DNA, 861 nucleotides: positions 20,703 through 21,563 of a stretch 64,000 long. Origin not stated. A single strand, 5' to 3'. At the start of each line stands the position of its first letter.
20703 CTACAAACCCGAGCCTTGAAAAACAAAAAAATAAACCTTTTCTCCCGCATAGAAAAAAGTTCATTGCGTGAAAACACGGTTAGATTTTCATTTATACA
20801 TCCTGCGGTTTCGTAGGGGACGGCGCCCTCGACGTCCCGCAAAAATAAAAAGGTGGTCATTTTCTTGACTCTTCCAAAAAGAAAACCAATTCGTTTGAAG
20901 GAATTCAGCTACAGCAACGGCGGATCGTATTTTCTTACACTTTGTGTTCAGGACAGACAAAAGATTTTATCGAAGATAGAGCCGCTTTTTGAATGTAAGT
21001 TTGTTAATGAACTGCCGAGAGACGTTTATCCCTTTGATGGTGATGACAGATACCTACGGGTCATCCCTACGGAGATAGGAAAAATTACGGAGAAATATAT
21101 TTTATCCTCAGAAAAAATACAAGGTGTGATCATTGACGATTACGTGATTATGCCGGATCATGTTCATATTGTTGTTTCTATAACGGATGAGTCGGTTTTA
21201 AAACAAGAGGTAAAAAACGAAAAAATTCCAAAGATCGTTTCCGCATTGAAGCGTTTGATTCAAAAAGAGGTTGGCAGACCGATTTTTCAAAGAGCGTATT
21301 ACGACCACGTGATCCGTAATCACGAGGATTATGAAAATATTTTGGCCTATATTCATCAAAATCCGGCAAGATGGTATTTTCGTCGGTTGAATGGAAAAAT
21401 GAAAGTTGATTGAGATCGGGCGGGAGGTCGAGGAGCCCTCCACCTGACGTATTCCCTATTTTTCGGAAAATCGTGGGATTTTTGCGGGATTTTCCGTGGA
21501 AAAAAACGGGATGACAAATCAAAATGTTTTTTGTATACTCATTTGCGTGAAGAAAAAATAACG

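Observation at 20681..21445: A REP-associated tyrosine transposase (RAYT) gene with flanking inverted REPs is inserted in the recF-remB-gyrB backbone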

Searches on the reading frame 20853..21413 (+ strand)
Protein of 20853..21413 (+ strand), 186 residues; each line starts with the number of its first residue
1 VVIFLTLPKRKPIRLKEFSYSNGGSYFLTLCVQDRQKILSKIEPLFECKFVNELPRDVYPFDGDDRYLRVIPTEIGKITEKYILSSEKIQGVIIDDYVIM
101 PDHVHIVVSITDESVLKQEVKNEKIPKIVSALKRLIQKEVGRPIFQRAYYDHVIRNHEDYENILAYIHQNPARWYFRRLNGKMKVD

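Call 3: search_protein_families(library=pfam, proteins=[window:20853-21413:+], max_evalue=0.1)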
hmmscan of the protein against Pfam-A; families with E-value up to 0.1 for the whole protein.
window:20853-21413:+ (186 aa): 1 family
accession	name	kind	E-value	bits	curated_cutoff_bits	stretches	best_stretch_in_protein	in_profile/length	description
PF01797.21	Y1_Tnp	-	6.9e-07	29.9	23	1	70-170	19-121/121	Transposase IS200 like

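Call 4: search_protein_families(library=ncbifam, proteins=[window:20853-21413:+], max_evalue=0.1)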
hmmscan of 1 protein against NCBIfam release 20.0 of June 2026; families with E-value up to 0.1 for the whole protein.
window:20853-21413:+ (186 aa): 4 families
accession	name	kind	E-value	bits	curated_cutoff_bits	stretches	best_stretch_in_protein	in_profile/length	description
NF047646.1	REP_Tyr_transpos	equivalog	1.7e-19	70.2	80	1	87-173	42-133/146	REP-associated tyrosine transposase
NF033573.1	transpos_IS200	equivalog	0.0021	18.3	55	1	70-167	25-124/126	IS200/IS605 family transposase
NF047523.1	LIC_20245_fam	equivalog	0.018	14.8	190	1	108-168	123-180/222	LIC_20245 family lipoprotein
NF047552.1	LIC_20245_11074_fam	subfamily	0.056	13.3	190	1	110-167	126-180/221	LIC_20245/LIC_11074 family protein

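Call 8: find_homologous_proteins(query=window:20853-21413:+, max_evalue=0.001)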
Query window:20853-21413:+ (186 aa): 92 proteins with E <= 0.001 among 148 candidates.
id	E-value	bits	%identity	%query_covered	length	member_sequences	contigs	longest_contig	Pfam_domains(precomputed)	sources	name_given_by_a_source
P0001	1.2e-116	405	99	98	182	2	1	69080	PF01797.22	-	-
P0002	2.2e-100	352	84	97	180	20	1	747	PF01797.22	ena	-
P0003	2.6e-57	212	54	96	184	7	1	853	-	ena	-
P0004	3.8e-52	195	53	96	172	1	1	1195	PF01797.22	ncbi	-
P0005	8.0e-49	184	51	96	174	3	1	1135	-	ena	-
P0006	2.6e-48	182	52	94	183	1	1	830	-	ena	-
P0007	1.7e-42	163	49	95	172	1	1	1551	-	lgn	-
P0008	1.9e-42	163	46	96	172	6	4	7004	-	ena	-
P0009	6.3e-42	161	47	93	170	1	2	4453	-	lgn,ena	-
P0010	5.0e-41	159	47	93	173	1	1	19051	-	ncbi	-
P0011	4.4e-39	152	48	90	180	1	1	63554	-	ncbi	-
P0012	4.1e-38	149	46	92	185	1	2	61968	-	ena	-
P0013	6.9e-38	148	47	90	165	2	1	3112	-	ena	-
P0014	7.3e-38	148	46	90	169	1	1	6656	-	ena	-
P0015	3.1e-37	146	41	96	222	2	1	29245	-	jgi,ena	jgi:REP element-mobilizing transposase RayT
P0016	4.2e-37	146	47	90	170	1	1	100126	-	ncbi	-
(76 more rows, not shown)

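Call 10: find_encoding_contigs(protein=P0001, flank=10000, max_places=6)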
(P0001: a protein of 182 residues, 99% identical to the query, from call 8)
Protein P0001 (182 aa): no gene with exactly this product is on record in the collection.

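Call 11: find_encoding_contigs(protein=P0002, flank=10000, max_places=6)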
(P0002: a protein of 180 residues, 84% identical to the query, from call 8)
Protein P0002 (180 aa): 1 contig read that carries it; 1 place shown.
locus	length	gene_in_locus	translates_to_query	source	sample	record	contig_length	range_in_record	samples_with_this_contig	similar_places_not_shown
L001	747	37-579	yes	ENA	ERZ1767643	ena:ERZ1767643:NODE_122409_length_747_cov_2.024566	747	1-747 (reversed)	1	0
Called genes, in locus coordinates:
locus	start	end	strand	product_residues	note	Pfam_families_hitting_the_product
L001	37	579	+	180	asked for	PF01797:Y1_Tnp (weak)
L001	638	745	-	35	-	?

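Call 16: search_solved_structures(query=window:20865-21410:+, max_evalue=10, show_alignments=2)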
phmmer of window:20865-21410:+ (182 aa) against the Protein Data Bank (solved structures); distinct sequences matched with E-value up to 10: 12.
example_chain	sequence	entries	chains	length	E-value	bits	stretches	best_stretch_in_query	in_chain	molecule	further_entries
4er8_A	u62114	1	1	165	0.0014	21.7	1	88-170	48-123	TnpArep for protein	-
2ec2_A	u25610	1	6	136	0.35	14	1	62-166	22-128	136aa long hypothetical transposase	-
3ahx_A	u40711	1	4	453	0.41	13.7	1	133-170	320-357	Beta-glucosidase A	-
8yqk_A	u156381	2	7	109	0.48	13.5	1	103-136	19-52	Roadblock domain in P21 | Roadblock domain in P31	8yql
2xm3_A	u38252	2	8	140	0.57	13.2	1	87-119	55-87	TRANSPOSASE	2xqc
2xma_A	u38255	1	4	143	0.59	13.2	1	87-119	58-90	TRANSPOSASE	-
2xo6_A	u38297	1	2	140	0.63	13.1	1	87-118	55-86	TRANSPOSASE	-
2fyx_A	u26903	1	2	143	1.3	12.1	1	90-163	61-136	transposase, putative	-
2y8p_A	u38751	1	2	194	1.4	12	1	14-66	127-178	ENDO-TYPE MEMBRANE-BOUND LYTIC MUREIN TRANSGLYCOSYLASE A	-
6gi4_B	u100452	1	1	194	1.4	12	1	14-66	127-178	Endo-type membrane-bound lytic murein transglycosylase A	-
6ghy_B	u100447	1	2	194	1.4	12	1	14-66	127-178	Endo-type membrane-bound lytic murein transglycosylase A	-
6gi3_B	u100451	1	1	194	1.4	12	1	14-66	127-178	Endo-type membrane-bound lytic murein transglycosylase A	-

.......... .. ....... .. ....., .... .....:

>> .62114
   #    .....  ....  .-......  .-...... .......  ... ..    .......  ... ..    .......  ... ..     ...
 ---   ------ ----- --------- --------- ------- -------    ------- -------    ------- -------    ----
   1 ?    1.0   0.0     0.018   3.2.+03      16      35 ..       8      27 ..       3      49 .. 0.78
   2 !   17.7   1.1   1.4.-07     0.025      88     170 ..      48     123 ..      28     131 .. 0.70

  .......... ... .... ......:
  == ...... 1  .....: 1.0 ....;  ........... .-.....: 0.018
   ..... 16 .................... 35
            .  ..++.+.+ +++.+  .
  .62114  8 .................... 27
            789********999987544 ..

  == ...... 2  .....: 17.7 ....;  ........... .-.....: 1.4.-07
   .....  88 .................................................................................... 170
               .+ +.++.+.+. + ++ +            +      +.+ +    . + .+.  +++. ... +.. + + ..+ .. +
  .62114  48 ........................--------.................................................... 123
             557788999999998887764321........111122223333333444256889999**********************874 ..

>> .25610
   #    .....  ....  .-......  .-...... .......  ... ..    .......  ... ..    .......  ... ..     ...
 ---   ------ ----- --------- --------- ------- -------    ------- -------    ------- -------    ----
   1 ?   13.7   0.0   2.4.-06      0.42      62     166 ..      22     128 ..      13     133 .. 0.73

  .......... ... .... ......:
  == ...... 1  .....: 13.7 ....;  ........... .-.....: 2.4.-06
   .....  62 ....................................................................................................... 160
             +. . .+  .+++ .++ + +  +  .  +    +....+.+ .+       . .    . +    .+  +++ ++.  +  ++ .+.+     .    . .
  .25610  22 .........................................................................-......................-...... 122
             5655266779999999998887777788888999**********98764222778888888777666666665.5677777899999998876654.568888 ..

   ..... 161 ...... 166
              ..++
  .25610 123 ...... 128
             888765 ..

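Call 23: find_encoding_contigs(protein=P0008, flank=10000, max_places=4)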
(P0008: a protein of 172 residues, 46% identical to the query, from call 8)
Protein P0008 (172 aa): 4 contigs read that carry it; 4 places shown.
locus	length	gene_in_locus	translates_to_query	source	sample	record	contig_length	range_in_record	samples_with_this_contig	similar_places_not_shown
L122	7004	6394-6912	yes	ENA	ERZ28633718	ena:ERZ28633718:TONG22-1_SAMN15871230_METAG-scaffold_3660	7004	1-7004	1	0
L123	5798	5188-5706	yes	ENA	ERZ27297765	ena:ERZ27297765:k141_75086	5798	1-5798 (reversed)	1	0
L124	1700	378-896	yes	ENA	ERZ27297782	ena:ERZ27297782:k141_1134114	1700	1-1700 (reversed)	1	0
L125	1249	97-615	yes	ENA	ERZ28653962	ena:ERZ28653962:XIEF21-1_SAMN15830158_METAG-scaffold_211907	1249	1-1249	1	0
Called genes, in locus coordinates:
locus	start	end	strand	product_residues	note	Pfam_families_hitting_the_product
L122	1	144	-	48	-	?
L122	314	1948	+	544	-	PF00501:AMP-binding, PF13193:AMP-binding_C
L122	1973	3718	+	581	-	PF01855:POR_N, PF02775:TPP_enzyme_C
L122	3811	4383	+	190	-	PF01558:POR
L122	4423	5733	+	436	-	PF00501:AMP-binding, PF04443:LuxE (weak), PF14535:AMP-binding_C_2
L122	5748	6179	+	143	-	PF01842:ACT (weak), PF13291:ACT_4 (faint), PF19571:ACT_8, PF22629:ACT_AHAS_ss (faint), PF13840:ACT_7 (faint), PF01842:ACT (weak)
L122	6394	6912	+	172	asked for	-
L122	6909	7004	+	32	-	?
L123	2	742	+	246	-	?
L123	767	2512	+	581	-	PF01855:POR_N, PF02775:TPP_enzyme_C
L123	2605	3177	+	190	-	PF01558:POR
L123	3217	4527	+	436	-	PF00501:AMP-binding, PF04443:LuxE (weak), PF14535:AMP-binding_C_2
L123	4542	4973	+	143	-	PF01842:ACT (weak), PF13291:ACT_4 (faint), PF19571:ACT_8, PF22629:ACT_AHAS_ss (faint), PF13840:ACT_7 (faint), PF01842:ACT (weak)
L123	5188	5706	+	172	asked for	-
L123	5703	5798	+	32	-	?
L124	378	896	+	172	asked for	-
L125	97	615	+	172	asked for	-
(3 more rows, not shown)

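Call 24: find_encoding_contigs(protein=P0010, flank=10000, max_places=3)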
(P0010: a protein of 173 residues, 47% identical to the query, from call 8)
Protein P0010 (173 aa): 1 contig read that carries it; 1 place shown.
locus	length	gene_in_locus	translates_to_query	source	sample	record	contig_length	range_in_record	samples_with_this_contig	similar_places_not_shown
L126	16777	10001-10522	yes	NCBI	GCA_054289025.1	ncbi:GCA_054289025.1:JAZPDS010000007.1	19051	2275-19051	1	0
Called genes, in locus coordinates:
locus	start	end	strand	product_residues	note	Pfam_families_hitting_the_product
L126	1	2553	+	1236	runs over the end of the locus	-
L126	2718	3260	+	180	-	PF04542:Sigma70_r2, PF08281:Sigma70_r4_2, PF04545:Sigma70_r4 (weak)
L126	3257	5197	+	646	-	PF09826:Beta_propel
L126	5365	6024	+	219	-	-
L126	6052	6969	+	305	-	-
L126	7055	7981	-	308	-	PF04204:HTS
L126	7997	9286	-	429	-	PF01053:Cys_Met_Meta_PP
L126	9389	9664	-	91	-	PF20648:DUF6809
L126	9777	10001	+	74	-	PF12844:HTH_19, PF13560:HTH_31 (weak), PF01381:HTH_3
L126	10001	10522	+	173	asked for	-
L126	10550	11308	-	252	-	PF17774:YlmH_RBD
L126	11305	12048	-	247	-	PF13145:Rotamase_2, PF13616:Rotamase_3, PF00639:Rotamase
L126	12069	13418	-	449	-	PF17125:Methyltr_RsmF_N, PF01189:Methyltr_RsmB-F, PF13847:Methyltransf_31 (weak), PF13636:Methyltranf_PUA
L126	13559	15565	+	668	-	-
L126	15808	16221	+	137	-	PF00164:Ribosom_S12_S23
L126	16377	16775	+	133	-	?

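Call 25: find_encoding_contigs(protein=P0016, flank=10000, max_places=3)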
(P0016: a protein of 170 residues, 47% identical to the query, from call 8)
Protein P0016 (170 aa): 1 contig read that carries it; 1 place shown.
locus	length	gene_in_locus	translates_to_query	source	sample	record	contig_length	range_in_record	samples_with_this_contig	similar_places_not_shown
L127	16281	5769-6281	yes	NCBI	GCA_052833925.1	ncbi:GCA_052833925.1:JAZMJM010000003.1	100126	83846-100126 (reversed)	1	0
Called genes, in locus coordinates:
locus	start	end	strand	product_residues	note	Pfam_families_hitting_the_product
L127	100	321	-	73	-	PF02229:PC4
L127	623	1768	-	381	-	PF07136:DUF1385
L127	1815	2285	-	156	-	PF03652:RuvX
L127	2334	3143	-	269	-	PF17827:PrmC_N, PF03602:Cons_hypoth95 (weak), PF05175:MTS, PF06325:PrmA (weak), PF13847:Methyltransf_31, PF08241:Methyltransf_11 (weak), PF13649:Methyltransf_25, PF07669:Eco57I (faint)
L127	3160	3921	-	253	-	PF00578:AhpC-TSA, PF08534:Redoxin, PF00085:Thioredoxin (weak), PF13905:Thioredoxin_8 (weak)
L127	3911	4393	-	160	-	-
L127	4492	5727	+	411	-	PF01408:GFO_IDH_MocA, PF21252:Glyco_hydro_109_C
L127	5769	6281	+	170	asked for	-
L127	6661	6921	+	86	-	PF20648:DUF6809 (weak)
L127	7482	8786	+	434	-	PF07690:MFS_1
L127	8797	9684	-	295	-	PF08378:NERD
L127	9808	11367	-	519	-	PF12072:RNase_Y_N, PF00013:KH_1, PF22891:KH_PNO1_2nd (weak), PF01966:HD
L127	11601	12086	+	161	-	PF01613:Flavin_Reduct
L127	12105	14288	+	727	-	PF17389:Bac_rhamnosid6H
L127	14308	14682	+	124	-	PF02142:MGS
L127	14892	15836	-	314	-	PF14804:Jag_N, PF13083:KH_KhpA-B, PF01424:R3H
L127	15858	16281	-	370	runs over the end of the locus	PF02096:60KD_IMP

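Call 42: search_protein_families(library=pfam, proteins=[L127:6661-6918:+, L126:9389-9661:-], max_evalue=10)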
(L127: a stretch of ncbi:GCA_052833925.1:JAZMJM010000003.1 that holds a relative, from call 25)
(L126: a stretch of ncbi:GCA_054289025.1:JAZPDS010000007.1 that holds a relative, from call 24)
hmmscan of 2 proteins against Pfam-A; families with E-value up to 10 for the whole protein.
L127:6661-6918:+ (86 aa): 2 families
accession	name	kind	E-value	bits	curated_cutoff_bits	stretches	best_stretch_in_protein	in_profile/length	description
PF20648.2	DUF6809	-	2.8e-06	28.5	27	1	6-81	4-79/85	Family of unknown function (DUF6809)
PF07813.17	LTXXQ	-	0.049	14.8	24.3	1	10-57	52-99/100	LTXXQ motif family protein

L126:9389-9661:- (90 aa): 4 families
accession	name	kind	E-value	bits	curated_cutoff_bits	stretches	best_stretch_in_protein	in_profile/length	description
PF20648.2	DUF6809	-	5.9e-09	37.1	27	1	20-83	22-85/85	Family of unknown function (DUF6809)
PF12729.13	4HB_MCP_1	-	0.034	14.2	27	1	11-68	113-170/181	Four helix bundle sensory module for signal transduction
PF18226.6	QslA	-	0.11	12.6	25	1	52-83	3-34/71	LasR-specific antiactivator QslA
PF21728.3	PADR1_N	-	0.12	13.2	25.7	0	4-29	10-36/60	PADR1, N-terminal helical domain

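Call 48: search_solved_structures(query=A3, max_evalue=1, show_alignments=1)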
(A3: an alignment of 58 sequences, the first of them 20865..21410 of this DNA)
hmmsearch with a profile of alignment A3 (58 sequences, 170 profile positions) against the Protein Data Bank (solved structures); distinct sequences matched with E-value up to 1: 7.
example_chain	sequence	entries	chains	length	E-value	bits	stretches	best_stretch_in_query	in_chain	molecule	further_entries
4er8_A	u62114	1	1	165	1.2e-14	57.6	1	52-166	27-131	TnpArep for protein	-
2xm3_A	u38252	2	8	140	5e-06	29.6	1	53-152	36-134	TRANSPOSASE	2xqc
2xma_A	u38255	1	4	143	5.4e-06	29.5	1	53-152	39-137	TRANSPOSASE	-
2xo6_A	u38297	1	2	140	1.8e-05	27.7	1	53-133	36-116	TRANSPOSASE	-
2ec2_A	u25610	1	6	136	7.8e-05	25.7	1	52-154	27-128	136aa long hypothetical transposase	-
2fyx_A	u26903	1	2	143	0.00069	22.6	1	49-153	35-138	transposase, putative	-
2f4f_A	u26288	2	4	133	0.0023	20.9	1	50-95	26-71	Transposase, putative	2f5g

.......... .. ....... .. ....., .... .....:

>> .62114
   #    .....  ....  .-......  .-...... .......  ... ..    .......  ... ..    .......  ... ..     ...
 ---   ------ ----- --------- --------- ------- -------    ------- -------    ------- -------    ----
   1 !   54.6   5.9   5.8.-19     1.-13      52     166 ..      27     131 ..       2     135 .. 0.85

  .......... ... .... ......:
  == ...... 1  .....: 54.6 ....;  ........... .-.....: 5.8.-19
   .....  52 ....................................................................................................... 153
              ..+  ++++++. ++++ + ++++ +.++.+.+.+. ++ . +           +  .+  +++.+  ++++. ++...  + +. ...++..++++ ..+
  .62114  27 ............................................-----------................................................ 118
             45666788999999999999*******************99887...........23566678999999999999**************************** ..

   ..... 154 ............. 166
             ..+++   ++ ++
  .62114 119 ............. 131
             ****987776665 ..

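Call 49: find_related_loci(query=window:20865-21410:+, collection=metagenome_contigs, flank=6000)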
Query window:20865-21410:+ (182 aa) in metagenome_contigs; peptide patterns used: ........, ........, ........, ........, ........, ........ (x = any residue, [..] = any of these).
371 stretches matched a pattern; 9 encode a relative of the query (tblastn E <= 1e-3); 9 distinct loci.
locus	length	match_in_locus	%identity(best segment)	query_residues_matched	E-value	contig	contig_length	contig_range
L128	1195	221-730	54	1-178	3e-64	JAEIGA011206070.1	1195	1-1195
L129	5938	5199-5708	28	9-177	1e-16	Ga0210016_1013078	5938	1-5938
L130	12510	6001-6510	28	9-177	1e-16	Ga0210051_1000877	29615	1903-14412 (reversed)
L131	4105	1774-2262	28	9-170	3e-16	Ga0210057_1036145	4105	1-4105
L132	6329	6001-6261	39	4-106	4e-16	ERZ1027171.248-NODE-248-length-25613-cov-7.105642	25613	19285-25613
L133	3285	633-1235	23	6-176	1e-11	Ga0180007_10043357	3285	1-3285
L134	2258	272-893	26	10-176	1e-10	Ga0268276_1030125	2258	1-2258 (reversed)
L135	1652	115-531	24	65-170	1e-7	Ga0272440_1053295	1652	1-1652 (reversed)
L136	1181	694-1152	26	20-169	2e-7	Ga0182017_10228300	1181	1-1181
